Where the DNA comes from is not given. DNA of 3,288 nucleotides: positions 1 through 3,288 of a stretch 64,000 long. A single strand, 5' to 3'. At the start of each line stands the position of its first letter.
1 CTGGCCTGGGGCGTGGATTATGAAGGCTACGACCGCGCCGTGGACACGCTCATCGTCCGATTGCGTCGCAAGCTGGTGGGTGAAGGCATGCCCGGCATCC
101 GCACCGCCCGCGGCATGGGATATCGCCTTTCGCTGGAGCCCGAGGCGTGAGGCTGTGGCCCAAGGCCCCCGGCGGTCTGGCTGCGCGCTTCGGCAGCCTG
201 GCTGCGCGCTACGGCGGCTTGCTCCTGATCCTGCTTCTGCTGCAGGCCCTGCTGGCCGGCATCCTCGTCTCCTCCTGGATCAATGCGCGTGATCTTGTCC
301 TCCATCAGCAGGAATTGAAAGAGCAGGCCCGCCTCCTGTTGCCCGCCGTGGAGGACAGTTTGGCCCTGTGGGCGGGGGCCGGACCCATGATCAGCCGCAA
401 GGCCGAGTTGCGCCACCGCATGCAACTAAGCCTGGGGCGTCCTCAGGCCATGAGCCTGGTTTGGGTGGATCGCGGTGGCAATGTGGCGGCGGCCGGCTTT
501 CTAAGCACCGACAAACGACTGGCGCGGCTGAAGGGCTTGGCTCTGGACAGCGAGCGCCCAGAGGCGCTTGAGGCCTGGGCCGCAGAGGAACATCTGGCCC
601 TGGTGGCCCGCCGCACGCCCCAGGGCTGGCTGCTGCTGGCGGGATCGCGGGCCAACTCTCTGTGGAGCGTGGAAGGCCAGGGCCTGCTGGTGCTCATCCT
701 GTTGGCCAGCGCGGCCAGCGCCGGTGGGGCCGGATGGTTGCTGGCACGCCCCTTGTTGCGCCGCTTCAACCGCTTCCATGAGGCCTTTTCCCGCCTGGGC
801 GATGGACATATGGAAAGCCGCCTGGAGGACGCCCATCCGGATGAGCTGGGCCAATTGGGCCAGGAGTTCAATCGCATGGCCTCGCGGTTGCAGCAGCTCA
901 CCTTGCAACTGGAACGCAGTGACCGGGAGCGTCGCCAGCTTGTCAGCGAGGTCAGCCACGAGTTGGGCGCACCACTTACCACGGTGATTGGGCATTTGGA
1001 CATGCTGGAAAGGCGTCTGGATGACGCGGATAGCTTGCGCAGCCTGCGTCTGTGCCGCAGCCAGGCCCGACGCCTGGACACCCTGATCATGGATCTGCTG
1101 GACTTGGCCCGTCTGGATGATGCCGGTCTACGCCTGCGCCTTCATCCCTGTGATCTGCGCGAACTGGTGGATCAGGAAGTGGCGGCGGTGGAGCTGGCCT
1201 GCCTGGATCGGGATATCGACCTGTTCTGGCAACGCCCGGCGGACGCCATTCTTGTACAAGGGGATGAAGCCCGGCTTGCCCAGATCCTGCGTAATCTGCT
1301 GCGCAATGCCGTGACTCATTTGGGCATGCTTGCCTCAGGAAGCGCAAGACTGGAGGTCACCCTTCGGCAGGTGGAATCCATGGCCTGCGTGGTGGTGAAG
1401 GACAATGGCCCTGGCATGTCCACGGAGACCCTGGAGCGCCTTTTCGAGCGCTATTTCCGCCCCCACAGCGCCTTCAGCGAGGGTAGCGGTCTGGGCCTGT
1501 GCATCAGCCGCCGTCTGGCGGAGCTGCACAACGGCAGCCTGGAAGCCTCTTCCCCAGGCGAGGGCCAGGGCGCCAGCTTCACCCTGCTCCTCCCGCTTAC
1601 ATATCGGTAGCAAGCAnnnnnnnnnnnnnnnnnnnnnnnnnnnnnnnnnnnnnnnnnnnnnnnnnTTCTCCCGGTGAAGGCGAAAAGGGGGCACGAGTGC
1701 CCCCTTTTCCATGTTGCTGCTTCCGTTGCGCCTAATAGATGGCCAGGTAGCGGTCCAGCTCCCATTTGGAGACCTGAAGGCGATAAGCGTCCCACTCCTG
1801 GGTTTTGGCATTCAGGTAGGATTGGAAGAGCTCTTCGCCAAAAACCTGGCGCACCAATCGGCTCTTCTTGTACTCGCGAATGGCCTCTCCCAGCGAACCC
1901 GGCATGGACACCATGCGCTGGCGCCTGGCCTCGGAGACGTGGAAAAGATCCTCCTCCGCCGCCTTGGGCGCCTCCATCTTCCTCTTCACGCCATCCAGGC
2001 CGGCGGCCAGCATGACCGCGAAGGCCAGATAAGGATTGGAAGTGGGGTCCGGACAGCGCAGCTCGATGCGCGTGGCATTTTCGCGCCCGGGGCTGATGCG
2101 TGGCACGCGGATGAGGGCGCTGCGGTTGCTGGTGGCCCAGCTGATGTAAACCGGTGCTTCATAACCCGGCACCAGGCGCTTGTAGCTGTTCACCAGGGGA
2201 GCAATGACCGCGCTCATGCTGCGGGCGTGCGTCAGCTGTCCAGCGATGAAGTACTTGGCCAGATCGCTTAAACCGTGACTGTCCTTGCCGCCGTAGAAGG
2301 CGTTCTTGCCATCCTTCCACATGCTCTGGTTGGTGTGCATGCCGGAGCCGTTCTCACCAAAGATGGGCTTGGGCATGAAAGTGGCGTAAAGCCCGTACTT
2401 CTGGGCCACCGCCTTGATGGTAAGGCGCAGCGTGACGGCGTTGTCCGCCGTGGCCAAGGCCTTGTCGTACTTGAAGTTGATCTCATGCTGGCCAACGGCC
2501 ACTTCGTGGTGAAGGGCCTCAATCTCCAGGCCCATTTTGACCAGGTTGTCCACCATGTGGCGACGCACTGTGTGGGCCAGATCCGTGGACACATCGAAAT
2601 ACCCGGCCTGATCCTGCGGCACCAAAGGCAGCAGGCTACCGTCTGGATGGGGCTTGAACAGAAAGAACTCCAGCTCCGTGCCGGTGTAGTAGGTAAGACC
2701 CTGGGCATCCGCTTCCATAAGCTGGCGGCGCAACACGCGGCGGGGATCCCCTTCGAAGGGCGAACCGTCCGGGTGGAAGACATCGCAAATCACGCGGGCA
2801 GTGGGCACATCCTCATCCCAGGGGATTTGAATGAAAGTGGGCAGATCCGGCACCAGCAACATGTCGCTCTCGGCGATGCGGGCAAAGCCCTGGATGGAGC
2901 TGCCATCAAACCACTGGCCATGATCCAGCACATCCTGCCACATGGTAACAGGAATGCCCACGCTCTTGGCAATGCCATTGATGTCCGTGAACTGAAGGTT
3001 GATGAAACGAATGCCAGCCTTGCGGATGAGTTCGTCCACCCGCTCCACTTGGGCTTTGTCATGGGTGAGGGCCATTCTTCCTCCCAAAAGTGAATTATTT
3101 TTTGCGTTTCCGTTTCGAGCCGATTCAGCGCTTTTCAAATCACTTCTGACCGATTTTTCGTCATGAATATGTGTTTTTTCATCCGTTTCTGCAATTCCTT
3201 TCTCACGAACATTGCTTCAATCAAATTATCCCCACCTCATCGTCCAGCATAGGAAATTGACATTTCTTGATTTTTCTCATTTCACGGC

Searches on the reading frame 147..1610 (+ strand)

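Call 34: search_protein_families(library=pfam, proteins=[window:147-1610:+], max_evalue=0.001)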
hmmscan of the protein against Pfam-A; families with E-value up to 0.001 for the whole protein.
window:147-1610:+ (487 aa): 3 families
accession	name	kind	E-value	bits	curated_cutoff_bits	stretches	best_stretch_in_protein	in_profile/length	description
PF02518.31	HATPase_c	-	2.2e-25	89.7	26.4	1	372-485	1-110/111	Histidine kinase-, DNA gyrase B-, and HSP90-like ATPase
PF00672.30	HAMP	-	5.9e-13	49.4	25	1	198-250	1-53/53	HAMP domain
PF00512.31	HisKA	-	1.3e-12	48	26.9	1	262-325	2-65/66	His Kinase A (phospho-acceptor) domain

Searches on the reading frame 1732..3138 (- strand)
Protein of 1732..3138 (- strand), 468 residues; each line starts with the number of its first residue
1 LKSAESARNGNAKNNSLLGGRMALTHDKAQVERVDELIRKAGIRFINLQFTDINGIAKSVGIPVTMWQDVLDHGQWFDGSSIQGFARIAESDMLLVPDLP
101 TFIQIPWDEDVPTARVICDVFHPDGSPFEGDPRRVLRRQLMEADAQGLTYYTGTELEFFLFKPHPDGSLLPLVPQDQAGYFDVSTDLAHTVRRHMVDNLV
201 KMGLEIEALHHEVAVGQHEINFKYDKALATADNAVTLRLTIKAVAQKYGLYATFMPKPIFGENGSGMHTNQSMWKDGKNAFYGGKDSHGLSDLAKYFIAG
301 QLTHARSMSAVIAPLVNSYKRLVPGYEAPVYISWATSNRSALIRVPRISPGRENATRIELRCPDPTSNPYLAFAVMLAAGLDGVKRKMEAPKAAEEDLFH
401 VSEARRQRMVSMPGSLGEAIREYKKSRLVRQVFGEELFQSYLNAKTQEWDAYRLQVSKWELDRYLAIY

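Call 34: search_protein_families(library=pfam, proteins=[window:1732-3138:-], max_evalue=0.001)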
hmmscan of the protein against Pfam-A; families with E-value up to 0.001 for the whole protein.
window:1732-3138:- (468 aa): 2 families
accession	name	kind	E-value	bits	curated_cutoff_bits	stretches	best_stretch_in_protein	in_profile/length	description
PF00120.29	Gln-synt_C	-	5.7e-132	440.4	24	1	130-464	2-344/344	Glutamine synthetase, catalytic domain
PF03951.24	Gln-synt_N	-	1.6e-28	98.6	33.4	1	43-123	2-82/82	Glutamine synthetase, beta-Grasp domain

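Call 56: find_homologous_proteins(query=window:1732-3138:-, max_evalue=1e-50)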
Query window:1732-3138:- (468 aa): 8000 proteins with E <= 1e-50 among 8000 candidates; the best 120 are listed.
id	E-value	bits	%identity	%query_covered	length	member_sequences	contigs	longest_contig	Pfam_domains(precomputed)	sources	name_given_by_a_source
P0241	4.3e-275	930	89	96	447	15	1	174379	PF03951.25,PF00120.30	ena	-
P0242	2.9e-274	928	89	96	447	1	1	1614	PF03951.25,PF00120.30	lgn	-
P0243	5.0e-266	901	85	95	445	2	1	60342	PF03951.25,PF00120.30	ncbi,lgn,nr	ncbi:MAG: glutamine synthetase family protein [bacterium]|nr:glutamine synthetase family protein [ba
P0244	9.7e-256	867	83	95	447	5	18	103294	PF03951.25,PF00120.30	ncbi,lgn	-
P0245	2.0e-254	862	83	96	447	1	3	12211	PF03951.25,PF00120.30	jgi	jgi:glutamine synthetase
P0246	4.4e-251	851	82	96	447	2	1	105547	PF03951.25,PF00120.30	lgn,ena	-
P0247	8.2e-245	831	79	95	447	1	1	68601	PF03951.25,PF00120.30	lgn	-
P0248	1.7e-241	820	79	96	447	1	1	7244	PF03951.25,PF00120.30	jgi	jgi:glutamine synthetase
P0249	6.6e-229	778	74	96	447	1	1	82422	PF03951.25,PF00120.30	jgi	jgi:glutamine synthetase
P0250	9.9e-220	748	72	95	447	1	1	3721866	PF03951.25,PF00120.30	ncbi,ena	-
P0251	6.6e-219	745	72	95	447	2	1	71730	PF03951.25,PF00120.30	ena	-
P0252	1.1e-218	745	72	95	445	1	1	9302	PF03951.25,PF00120.30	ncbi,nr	ncbi:MAG: type I glutamate--ammonia ligase [Anaerolineales bacterium]|nr:type I glutamate--ammonia l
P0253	1.5e-218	744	72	95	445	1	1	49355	PF03951.25,PF00120.30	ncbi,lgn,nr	ncbi:MAG: type I glutamate--ammonia ligase [Anaerolineales bacterium]|nr:type I glutamate--ammonia l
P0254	3.4e-216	736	72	95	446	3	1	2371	PF03951.25,PF00120.30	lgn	-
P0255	3.3e-215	733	72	95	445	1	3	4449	PF03951.25,PF00120.30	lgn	-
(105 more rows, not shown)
